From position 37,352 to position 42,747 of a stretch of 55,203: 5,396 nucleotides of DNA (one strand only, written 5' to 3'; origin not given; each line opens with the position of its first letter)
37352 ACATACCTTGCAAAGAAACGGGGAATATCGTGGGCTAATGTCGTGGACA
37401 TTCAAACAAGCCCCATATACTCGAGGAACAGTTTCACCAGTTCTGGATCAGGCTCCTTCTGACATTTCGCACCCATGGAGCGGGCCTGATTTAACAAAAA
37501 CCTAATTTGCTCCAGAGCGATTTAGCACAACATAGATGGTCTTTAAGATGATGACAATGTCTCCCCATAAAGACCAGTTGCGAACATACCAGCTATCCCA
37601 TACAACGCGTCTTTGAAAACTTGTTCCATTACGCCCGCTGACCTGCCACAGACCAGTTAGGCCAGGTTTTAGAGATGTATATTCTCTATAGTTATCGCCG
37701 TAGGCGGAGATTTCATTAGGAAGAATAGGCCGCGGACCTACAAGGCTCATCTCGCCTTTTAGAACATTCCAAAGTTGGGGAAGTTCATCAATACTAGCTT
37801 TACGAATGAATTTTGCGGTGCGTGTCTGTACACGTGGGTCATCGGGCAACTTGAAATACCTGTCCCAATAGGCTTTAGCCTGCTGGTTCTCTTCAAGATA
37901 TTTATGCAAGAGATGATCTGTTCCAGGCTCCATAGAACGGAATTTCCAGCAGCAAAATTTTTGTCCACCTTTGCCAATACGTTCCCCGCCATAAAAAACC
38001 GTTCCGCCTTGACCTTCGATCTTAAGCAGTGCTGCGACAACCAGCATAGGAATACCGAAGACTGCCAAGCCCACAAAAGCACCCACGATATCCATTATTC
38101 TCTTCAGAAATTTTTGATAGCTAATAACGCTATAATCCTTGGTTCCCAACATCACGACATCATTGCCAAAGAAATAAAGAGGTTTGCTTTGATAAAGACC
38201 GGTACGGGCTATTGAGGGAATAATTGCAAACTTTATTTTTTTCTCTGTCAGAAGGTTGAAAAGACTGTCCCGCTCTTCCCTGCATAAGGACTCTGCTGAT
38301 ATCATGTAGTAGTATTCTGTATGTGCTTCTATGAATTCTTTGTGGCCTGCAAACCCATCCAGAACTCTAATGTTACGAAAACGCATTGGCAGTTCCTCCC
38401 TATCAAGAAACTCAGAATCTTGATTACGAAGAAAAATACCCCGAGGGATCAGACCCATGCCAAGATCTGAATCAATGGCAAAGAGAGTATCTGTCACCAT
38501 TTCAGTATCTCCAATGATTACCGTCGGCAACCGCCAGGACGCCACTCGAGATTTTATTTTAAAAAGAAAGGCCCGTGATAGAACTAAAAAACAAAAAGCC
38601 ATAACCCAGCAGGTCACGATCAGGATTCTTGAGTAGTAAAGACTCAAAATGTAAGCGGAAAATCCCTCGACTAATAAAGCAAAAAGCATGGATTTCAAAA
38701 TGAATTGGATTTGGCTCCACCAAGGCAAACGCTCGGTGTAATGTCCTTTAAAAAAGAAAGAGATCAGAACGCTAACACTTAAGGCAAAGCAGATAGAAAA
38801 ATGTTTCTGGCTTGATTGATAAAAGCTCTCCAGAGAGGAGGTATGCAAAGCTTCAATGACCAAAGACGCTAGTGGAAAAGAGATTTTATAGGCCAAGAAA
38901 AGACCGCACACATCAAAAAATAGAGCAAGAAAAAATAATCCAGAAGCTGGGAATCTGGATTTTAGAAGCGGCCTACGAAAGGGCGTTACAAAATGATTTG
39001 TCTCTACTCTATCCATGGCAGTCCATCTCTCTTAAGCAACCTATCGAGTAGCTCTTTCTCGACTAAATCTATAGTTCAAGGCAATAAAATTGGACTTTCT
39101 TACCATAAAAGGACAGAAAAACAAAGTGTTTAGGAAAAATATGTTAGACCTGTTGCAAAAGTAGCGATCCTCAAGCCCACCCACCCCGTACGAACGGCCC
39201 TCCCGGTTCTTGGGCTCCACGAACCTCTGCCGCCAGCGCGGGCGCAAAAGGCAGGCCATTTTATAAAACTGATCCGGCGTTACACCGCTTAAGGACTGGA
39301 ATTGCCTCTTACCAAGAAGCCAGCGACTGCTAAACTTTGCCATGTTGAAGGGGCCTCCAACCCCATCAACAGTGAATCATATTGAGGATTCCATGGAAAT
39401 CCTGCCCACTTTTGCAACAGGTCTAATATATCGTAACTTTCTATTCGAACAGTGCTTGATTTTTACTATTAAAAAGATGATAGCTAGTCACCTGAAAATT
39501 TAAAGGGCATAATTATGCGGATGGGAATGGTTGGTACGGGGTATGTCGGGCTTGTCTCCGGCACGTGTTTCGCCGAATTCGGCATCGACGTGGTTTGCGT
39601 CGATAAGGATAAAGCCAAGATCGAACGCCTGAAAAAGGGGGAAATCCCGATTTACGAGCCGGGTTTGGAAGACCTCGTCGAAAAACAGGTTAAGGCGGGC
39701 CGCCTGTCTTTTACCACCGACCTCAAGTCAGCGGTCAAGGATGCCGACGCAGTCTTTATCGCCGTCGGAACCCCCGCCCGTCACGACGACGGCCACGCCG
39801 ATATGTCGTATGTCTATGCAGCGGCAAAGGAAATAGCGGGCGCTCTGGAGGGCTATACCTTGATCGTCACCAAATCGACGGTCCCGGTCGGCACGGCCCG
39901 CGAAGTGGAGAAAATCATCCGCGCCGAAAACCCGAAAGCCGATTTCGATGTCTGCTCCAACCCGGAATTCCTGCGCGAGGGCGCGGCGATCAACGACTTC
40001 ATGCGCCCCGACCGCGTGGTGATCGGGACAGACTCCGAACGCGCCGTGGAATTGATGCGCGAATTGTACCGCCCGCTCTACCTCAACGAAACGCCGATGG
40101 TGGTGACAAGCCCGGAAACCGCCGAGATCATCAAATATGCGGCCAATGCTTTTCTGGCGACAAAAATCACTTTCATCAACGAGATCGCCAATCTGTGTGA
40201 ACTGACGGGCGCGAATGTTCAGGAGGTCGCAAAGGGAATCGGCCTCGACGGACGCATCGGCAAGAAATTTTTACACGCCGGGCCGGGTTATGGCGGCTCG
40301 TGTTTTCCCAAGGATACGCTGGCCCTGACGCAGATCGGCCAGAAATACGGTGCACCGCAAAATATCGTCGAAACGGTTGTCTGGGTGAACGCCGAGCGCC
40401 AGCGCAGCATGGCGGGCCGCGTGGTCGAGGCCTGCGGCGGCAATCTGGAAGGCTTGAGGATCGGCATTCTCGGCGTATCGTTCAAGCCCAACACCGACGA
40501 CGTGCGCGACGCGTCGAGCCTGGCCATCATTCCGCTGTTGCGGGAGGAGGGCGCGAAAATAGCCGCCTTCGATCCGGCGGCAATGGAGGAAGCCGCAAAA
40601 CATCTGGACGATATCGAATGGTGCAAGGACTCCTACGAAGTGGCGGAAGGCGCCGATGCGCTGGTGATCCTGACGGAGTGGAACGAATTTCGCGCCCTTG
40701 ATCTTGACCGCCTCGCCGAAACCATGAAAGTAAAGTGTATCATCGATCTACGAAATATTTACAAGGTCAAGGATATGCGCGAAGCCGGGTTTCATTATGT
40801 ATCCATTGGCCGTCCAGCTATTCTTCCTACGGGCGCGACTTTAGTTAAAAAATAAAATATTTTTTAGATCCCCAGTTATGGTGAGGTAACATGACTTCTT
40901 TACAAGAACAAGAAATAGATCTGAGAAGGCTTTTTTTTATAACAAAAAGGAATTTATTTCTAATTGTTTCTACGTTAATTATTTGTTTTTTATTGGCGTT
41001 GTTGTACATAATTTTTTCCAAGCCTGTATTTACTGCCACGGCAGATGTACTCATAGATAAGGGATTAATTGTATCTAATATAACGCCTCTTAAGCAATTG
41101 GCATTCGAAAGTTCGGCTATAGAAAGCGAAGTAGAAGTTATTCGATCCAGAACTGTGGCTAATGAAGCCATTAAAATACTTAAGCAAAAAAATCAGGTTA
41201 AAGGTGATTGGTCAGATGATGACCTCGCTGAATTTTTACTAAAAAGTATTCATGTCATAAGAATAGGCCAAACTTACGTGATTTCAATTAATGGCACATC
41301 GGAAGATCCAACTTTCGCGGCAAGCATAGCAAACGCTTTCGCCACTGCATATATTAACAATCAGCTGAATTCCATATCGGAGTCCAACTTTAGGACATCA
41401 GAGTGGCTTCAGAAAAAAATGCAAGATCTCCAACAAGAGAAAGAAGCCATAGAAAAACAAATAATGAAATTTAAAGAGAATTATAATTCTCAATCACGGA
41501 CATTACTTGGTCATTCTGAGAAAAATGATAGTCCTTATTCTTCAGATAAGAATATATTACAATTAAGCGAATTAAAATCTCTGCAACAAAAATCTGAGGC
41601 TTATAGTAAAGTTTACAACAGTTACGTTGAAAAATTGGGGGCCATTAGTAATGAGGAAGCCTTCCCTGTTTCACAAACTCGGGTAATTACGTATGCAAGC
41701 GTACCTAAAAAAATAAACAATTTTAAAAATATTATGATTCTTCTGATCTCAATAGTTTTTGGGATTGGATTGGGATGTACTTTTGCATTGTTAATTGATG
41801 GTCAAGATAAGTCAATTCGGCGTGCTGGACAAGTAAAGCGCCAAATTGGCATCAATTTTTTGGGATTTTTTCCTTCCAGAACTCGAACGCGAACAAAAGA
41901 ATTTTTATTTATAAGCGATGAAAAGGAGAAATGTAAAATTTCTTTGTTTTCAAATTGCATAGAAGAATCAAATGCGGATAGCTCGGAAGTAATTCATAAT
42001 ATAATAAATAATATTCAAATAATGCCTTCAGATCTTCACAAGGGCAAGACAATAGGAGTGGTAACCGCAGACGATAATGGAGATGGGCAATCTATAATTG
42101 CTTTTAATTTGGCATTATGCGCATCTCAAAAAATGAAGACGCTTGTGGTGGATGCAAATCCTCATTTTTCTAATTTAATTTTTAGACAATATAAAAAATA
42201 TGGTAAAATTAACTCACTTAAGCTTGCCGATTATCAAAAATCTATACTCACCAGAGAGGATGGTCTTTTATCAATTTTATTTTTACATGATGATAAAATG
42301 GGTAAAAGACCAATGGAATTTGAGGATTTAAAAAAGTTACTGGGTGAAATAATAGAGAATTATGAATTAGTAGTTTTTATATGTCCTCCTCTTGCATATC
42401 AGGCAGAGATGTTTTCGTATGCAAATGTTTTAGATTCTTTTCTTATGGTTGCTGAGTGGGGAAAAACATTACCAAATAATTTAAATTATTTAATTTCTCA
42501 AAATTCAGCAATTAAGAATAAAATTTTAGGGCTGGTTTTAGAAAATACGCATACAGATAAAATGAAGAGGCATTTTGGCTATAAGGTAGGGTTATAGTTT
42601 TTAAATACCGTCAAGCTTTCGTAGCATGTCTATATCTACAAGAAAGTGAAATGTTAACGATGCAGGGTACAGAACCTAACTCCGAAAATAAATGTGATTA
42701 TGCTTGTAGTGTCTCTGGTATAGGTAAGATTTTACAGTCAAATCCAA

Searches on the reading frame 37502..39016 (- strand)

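Call 12: search_protein_families(library=pfam, proteins=[window:37502-39016:-], max_evalue=0.00001)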
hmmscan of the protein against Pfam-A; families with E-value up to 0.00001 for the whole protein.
window:37502-39016:- (504 aa): 1 family
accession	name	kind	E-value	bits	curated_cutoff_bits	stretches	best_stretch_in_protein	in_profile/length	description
PF02397.22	Bac_transf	-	9.8e-60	201.6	27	1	305-498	1-178/179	Bacterial sugar transferase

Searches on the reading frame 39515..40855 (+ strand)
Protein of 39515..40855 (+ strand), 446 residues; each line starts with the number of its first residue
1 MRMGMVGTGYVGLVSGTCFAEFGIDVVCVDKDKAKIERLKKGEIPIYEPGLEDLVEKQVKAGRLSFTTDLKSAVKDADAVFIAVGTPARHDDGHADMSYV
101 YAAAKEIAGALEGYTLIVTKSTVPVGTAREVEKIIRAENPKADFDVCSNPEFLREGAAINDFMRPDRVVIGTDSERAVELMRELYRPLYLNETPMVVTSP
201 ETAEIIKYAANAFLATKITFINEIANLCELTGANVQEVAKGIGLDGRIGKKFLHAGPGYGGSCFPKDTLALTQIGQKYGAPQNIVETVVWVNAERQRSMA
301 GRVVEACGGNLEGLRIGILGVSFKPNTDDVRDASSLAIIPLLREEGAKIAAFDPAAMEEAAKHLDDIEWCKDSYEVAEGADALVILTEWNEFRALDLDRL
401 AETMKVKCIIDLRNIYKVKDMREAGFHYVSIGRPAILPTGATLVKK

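Call 12: search_protein_families(library=pfam, proteins=[window:39515-40855:+], max_evalue=0.00001)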
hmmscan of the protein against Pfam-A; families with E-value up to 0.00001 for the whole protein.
window:39515-40855:+ (446 aa): 3 families
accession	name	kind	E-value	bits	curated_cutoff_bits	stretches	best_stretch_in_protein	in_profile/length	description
PF03721.20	UDPG_MGDP_dh_N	-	7.3e-70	234.8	27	1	1-184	1-187/187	UDP-glucose/GDP-mannose dehydrogenase family, NAD binding domain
PF03720.21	UDPG_MGDP_dh_C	-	4.2e-37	127.1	30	1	317-417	1-102/103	UDP-glucose/GDP-mannose dehydrogenase family, UDP binding domain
PF00984.24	UDPG_MGDP_dh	-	1.1e-36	125.3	25.4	1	201-293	1-93/94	UDP-glucose/GDP-mannose dehydrogenase family, central domain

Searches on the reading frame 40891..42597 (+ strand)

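Call 12: search_protein_families(library=pfam, proteins=[window:40891-42597:+], max_evalue=0.00001)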
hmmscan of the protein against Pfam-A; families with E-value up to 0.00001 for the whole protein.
window:40891-42597:+ (568 aa): 1 family
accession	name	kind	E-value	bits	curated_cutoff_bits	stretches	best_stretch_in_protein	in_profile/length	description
PF02706.20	Wzz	-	2.8e-11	44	25.5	1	7-95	1-89/91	Chain length determinant protein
